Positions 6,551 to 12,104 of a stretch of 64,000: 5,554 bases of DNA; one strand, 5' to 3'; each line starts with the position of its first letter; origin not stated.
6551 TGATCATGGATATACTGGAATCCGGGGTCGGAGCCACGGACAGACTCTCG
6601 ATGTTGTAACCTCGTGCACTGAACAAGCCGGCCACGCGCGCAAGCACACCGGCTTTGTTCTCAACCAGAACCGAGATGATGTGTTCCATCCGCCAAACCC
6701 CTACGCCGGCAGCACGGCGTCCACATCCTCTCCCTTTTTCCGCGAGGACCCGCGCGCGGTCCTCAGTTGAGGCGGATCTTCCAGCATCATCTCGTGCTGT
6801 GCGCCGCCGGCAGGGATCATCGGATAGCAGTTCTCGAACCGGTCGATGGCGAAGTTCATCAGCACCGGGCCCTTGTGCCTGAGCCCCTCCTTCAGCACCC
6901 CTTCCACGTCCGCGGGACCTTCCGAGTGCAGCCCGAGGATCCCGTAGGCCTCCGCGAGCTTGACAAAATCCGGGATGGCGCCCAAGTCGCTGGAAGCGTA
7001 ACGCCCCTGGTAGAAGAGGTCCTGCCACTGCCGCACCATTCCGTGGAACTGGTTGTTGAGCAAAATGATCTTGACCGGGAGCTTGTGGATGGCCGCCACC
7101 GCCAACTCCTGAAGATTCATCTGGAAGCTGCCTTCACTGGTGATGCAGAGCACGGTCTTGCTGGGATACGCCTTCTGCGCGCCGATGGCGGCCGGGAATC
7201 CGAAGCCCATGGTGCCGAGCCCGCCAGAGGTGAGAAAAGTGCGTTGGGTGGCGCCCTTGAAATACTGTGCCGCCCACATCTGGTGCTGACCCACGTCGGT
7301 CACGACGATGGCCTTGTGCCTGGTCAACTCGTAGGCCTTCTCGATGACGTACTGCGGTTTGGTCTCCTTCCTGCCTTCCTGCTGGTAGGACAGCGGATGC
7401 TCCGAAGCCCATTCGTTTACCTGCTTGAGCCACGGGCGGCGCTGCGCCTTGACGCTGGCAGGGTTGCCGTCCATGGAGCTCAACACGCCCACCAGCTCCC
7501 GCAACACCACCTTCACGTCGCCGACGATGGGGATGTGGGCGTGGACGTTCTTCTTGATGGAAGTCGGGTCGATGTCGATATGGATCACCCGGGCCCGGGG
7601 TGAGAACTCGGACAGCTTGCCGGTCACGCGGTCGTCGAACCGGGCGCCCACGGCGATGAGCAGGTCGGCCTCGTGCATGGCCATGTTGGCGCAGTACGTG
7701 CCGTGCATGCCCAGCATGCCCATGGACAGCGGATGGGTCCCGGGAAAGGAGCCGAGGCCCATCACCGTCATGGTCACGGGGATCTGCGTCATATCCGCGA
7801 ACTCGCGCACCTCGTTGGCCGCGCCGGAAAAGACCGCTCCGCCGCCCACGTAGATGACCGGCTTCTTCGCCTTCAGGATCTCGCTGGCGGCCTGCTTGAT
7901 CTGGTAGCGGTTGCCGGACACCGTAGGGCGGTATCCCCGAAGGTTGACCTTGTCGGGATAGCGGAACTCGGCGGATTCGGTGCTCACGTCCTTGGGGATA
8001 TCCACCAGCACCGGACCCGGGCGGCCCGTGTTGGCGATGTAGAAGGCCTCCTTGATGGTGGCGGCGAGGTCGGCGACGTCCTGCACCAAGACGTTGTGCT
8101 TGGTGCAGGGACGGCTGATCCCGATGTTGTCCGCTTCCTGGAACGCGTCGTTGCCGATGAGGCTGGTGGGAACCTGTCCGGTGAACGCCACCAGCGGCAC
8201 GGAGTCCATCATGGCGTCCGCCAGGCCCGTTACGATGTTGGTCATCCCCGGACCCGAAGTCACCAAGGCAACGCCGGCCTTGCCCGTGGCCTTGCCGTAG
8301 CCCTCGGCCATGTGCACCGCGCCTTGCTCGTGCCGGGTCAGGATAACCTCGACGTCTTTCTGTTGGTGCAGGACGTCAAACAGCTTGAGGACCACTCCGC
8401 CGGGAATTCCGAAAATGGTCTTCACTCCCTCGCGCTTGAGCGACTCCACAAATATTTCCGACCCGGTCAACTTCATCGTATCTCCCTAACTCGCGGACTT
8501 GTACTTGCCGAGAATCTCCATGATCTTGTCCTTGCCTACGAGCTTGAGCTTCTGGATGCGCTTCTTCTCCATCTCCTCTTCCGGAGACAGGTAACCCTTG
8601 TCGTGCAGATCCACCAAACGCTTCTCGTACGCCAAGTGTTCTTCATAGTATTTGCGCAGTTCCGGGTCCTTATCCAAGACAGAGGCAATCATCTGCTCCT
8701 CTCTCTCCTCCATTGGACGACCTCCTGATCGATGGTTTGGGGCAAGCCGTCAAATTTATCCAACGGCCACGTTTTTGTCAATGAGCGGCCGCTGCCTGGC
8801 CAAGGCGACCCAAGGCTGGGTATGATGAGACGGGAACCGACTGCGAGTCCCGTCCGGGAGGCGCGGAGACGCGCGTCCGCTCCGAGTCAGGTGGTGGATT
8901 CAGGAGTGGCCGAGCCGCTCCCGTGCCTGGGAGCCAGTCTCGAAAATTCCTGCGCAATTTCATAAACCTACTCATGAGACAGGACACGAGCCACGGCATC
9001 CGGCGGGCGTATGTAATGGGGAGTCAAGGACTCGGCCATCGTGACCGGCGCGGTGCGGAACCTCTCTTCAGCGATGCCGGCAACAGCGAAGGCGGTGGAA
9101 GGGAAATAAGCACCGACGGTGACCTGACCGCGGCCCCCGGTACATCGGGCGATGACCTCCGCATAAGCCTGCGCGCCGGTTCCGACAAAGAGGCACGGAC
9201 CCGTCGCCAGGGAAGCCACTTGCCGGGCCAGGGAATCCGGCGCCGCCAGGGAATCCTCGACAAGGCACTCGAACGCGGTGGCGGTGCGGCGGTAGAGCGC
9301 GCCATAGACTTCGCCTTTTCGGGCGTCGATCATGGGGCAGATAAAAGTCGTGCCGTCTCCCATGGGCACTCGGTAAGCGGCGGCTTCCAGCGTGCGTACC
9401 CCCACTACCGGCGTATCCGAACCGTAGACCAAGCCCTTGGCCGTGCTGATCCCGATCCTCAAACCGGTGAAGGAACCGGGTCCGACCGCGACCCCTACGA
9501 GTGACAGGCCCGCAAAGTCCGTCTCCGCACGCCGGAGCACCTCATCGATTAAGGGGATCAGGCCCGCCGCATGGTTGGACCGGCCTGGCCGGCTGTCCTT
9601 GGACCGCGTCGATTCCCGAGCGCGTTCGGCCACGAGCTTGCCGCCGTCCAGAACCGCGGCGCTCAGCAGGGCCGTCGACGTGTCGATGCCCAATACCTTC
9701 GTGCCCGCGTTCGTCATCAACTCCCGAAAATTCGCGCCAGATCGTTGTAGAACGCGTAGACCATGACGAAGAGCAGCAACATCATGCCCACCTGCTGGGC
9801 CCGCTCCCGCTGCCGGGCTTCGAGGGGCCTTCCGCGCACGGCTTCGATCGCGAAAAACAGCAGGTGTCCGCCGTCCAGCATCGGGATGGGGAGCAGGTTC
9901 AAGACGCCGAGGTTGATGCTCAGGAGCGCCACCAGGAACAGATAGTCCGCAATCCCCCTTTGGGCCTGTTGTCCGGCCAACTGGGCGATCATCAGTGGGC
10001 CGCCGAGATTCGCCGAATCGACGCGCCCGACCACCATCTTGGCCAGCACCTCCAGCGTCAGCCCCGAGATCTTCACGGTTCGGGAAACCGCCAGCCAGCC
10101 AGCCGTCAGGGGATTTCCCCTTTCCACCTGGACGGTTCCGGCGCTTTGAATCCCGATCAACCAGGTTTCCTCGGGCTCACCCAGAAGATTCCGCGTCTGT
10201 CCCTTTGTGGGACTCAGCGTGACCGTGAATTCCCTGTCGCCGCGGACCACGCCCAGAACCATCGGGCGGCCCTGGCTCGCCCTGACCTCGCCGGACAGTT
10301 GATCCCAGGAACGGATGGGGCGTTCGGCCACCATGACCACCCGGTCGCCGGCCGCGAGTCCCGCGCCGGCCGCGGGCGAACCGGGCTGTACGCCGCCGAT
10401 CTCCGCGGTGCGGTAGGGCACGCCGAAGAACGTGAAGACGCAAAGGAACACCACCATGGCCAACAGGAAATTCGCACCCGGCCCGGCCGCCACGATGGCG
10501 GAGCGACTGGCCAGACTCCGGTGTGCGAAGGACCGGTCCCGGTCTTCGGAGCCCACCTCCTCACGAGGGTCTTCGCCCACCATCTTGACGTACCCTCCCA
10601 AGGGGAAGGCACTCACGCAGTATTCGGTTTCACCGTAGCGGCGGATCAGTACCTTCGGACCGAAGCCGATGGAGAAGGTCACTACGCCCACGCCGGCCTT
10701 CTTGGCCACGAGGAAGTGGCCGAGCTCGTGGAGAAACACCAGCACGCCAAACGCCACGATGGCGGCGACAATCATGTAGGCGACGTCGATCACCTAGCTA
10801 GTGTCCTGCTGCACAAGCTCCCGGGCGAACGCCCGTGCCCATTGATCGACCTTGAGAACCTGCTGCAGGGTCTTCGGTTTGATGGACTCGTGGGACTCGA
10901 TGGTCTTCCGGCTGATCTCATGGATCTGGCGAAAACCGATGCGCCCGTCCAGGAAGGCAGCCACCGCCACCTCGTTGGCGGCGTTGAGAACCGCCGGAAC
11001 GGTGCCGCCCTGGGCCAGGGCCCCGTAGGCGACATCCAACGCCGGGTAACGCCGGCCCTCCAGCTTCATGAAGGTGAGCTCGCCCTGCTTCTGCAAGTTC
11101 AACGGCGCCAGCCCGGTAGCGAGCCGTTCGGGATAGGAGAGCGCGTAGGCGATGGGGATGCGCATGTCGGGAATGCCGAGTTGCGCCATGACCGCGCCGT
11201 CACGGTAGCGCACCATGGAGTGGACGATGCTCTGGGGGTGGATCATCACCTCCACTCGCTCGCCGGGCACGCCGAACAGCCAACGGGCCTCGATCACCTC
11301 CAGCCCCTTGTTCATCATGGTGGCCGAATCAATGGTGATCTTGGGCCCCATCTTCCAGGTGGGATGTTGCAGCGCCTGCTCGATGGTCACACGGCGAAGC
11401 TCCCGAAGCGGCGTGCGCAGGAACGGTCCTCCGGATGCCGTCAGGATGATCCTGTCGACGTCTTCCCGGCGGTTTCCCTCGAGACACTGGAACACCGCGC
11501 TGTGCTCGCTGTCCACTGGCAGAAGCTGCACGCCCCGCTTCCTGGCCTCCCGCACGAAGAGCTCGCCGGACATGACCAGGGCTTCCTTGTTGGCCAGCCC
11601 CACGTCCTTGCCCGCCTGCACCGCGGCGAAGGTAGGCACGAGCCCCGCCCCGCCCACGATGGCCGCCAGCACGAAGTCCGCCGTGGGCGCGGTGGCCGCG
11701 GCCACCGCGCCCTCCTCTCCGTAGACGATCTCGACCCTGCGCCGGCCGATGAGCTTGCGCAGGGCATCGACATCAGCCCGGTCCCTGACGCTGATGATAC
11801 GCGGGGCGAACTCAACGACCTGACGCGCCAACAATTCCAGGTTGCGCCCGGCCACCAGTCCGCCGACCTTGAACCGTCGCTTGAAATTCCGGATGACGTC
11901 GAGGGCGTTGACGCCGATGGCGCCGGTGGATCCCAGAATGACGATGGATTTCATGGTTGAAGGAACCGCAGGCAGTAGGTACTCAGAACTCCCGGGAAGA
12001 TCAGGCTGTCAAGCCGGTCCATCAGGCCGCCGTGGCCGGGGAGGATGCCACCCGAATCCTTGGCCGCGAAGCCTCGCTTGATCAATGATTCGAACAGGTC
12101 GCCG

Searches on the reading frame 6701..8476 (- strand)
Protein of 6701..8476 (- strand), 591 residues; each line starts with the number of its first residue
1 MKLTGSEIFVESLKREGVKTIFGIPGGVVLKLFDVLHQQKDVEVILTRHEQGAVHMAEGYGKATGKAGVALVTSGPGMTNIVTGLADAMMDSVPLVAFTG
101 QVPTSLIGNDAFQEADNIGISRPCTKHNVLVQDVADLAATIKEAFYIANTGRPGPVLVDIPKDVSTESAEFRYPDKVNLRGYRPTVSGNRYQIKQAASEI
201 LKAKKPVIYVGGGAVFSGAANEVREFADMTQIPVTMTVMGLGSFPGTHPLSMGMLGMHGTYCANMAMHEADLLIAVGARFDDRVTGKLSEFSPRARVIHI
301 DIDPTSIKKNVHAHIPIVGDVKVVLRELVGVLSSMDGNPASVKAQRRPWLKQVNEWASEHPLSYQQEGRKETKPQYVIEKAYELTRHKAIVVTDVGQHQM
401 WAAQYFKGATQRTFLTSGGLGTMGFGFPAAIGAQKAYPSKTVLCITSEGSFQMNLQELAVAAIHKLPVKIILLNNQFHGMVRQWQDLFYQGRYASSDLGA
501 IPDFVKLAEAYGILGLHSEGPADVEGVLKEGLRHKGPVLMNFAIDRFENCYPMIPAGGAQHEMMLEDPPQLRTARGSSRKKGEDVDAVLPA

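Call 31: search_protein_families(library=pfam, proteins=[window:6701-8476:-], max_evalue=0.0001)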
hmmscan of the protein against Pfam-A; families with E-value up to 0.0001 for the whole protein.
window:6701-8476:- (591 aa): 3 families
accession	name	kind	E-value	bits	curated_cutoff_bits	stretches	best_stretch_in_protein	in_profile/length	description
PF00205.28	TPP_enzyme_M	-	2e-54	183.5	30.4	1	193-328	1-137/137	Thiamine pyrophosphate enzyme, central domain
PF02775.26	TPP_enzyme_C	-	9.9e-51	171.9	21.9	1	394-541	1-150/151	Thiamine pyrophosphate enzyme, C-terminal TPP binding domain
PF02776.23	TPP_enzyme_N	-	5.3e-40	136.3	26.8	1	4-118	2-117/119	Thiamine pyrophosphate enzyme, N-terminal TPP binding domain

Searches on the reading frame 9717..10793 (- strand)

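Call 31: search_protein_families(library=pfam, proteins=[window:9717-10793:-], max_evalue=0.0001)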
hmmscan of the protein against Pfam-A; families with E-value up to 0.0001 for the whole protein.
window:9717-10793:- (358 aa): 3 families
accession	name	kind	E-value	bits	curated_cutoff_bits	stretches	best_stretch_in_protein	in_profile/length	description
PF02163.28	Peptidase_M50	-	2e-67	227.2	27.2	1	11-342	2-220/221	Peptidase family M50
PF17820.7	PDZ_6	-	4.3e-10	39.6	27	1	132-184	2-54/54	PDZ domain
PF13180.12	PDZ_2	-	5.5e-06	27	27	1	134-193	18-78/80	PDZ domain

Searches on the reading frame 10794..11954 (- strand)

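Call 31: search_protein_families(library=pfam, proteins=[window:10794-11954:-], max_evalue=0.0001)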
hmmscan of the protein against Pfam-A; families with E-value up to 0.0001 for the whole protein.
window:10794-11954:- (386 aa): 3 families
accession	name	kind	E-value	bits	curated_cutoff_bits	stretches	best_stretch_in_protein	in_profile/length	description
PF08436.17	DXP_redisom_C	-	1.6e-41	140.8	26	1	144-227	1-84/84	1-deoxy-D-xylulose 5-phosphate reductoisomerase C-terminal domain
PF13288.12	DXPR_C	-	2.3e-41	141.1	27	1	259-375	1-114/115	DXP reductoisomerase C-terminal domain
PF02670.22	DXP_reductoisom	-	2.7e-41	141.7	21.7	1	4-130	1-129/129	1-deoxy-D-xylulose 5-phosphate reductoisomerase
